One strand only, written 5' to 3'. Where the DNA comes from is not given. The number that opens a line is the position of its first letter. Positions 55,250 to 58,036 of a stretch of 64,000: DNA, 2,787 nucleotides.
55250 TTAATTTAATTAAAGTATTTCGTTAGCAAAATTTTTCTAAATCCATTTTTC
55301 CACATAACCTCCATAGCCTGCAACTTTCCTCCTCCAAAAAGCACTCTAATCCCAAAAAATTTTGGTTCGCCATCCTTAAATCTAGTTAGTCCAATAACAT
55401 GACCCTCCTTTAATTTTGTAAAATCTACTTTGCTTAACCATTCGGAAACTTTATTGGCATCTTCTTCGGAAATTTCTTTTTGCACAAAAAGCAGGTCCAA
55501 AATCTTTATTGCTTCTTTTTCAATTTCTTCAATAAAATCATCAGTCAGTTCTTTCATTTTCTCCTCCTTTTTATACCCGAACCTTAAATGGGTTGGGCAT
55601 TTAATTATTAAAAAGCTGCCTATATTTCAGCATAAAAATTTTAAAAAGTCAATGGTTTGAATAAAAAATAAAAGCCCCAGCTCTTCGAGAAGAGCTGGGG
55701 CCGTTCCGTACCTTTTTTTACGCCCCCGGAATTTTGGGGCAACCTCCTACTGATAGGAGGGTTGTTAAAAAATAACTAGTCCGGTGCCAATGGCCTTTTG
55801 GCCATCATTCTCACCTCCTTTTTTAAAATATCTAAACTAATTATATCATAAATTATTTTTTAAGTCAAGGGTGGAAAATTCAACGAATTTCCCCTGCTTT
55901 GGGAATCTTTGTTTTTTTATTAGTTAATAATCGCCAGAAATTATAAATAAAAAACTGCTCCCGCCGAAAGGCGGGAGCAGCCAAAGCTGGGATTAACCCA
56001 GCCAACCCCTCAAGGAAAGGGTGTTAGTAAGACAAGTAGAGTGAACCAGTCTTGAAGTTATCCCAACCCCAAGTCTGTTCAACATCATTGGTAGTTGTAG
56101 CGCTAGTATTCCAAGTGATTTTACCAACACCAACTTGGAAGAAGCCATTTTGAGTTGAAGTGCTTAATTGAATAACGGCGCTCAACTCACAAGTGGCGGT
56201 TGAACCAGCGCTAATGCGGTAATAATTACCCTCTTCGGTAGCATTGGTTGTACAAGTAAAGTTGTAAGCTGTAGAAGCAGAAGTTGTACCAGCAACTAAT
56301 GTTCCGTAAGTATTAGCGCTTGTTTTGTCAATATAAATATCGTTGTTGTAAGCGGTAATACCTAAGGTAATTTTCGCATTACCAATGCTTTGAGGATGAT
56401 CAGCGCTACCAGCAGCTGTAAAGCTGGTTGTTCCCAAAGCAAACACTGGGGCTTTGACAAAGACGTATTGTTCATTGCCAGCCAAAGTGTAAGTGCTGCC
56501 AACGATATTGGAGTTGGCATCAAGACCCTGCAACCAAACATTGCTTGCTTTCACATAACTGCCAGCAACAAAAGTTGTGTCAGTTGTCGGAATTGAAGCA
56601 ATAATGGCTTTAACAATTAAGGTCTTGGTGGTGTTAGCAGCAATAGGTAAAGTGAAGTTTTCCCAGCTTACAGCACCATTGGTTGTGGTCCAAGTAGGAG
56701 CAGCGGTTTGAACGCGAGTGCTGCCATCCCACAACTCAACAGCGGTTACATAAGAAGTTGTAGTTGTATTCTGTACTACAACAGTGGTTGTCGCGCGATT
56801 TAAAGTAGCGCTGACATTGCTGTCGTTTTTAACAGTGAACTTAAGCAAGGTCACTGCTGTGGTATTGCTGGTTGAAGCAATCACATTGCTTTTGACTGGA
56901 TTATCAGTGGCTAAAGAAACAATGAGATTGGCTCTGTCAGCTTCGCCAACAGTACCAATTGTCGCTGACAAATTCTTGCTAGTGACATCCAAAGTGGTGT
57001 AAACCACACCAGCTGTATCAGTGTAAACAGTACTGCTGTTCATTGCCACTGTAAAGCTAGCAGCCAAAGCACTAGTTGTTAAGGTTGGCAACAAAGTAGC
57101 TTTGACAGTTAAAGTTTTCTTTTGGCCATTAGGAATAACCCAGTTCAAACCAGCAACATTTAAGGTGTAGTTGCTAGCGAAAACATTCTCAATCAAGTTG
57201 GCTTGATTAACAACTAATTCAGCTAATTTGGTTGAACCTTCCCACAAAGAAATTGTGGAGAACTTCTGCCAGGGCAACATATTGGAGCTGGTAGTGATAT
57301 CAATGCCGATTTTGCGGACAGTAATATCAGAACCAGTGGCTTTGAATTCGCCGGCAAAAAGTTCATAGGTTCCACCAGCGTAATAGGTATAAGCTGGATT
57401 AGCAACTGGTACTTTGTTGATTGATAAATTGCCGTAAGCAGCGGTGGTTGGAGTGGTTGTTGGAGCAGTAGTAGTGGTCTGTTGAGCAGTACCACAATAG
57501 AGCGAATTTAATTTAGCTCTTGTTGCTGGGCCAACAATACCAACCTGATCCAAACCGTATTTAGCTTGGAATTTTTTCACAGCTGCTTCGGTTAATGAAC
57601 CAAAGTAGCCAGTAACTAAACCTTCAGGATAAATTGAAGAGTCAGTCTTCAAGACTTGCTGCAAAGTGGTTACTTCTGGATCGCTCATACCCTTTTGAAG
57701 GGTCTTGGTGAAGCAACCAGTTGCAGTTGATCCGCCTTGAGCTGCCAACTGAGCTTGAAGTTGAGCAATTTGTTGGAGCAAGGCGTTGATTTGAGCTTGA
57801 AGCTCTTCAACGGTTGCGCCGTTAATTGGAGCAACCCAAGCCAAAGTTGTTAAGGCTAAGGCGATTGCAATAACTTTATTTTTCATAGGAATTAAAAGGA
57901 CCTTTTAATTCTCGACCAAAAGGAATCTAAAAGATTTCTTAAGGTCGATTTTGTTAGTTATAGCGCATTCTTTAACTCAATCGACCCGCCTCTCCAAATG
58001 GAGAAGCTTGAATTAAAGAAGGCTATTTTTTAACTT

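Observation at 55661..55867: Autonomous promoter-to-terminator unit of about 150 nt with only a 10-codon ORF: candidate sRNA or leader peptide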

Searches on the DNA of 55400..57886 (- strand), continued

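Call 67: search_rna_families(source=L015, start=2100, end=2480, threshold=evalue, max_evalue=1)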
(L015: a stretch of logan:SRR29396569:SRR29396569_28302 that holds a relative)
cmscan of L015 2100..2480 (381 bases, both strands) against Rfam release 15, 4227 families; matches with E-value up to 1: 6.
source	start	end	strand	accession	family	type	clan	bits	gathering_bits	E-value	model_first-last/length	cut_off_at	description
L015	2346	2463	-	RF01802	HSUR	Gene; snRNA;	-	25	50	0.95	1-123/123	no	Herpesvirus saimiri U RNA1/RNA2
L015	2102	2183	+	RF02621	BSnc120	Gene; sRNA;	-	23.2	114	0.0051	1-88/88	no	Brucella sRNA 120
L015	2100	2178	+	RF00557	L10_leader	Cis-reg; leader;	-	19.9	44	0.39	58-138/138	5'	Ribosomal protein L10 leader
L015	2132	2166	+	RF02607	AbsR25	Gene; sRNA;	-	18.2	47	0.79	130-164/164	no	Acinetobacter sRNA 25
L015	2136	2238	-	RF04180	BTnc231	Gene; sRNA;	-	17.7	80.4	0.25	1-154/154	no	Bacteroides sRNA BTnc231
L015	2265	2380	+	RF01472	rli40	Gene; sRNA;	-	16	100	0.083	1-263/263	no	Listeria sRNA rli40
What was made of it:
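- On Any described RNA family (Rfam 15): The L015 copy also gives nothing (call 67).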

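Call 72: build_rna_model(alignment_id=A4, structure=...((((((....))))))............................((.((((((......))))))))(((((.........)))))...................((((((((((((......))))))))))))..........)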
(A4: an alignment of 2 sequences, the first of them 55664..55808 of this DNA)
Model R1 built from alignment A4 (2 sequences, 148 columns); structure: as given.
model positions 148; base pairs 31; branch points 3; effective number of sequences 1.11; information 0.59 bits per position. Calibrated on 0.2 Mb of random sequence (short: E-values are rough).
structure used (alignment columns):
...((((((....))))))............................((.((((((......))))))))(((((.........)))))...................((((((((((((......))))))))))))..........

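Call 73: search_with_rna_model(model_id=R1, sources=[window, L001, L002, L003, L005, L006, L007, L008, L009, L010, L011, L012, L013, L014, L015, L016], max_evalue=10, make_alignment=true)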
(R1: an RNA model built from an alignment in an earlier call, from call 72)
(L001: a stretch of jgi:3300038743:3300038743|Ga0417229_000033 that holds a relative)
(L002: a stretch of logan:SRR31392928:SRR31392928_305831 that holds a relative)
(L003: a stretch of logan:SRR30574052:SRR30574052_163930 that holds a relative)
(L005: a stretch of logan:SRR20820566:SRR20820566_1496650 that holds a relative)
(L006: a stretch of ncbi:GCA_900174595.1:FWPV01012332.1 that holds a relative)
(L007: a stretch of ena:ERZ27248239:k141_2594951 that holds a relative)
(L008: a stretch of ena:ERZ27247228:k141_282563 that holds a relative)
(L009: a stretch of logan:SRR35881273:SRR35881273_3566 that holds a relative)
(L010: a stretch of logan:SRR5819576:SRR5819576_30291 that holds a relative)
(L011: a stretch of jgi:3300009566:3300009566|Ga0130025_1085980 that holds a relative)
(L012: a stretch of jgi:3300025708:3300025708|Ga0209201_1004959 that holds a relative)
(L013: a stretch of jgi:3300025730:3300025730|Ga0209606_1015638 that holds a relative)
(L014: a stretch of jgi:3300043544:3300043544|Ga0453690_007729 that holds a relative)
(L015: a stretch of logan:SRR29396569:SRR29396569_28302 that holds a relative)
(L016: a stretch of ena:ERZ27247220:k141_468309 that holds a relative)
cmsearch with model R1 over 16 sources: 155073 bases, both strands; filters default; matches with E-value up to 10: 17.
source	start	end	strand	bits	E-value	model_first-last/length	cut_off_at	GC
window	55663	55808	-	177.9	7.7e-40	1-148/148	no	0.48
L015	2239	2384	+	163.9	1.5e-36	1-148/148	no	0.44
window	55577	55712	+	26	0.00045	1-148/148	no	0.38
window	3650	3775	+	20.6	0.0084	1-148/148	no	0.37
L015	2347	2382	-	18.2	0.031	101-138/148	no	0.47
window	46124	46247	-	18.2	0.032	1-148/148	no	0.33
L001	6221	6347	+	17.1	0.057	1-148/148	no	0.36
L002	6221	6347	+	17.1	0.057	1-148/148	no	0.36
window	3727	3854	-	16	0.1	1-148/148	no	0.3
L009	5044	5072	-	13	0.52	108-138/148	no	0.45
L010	4315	4343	-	13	0.52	108-138/148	no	0.45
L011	5044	5072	-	13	0.52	108-138/148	no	0.45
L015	2548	2681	+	12.1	0.85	1-148/148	no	0.43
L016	1823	1908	+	11.5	1.2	1-148/148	no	0.28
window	18936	19027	-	10.5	2.1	1-148/148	no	0.24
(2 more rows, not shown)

Alignment A5: 17 matches aligned to the model, 287 columns, each read 5' to 3' on its own strand. Consensus structure (alignment columns), stored with it:
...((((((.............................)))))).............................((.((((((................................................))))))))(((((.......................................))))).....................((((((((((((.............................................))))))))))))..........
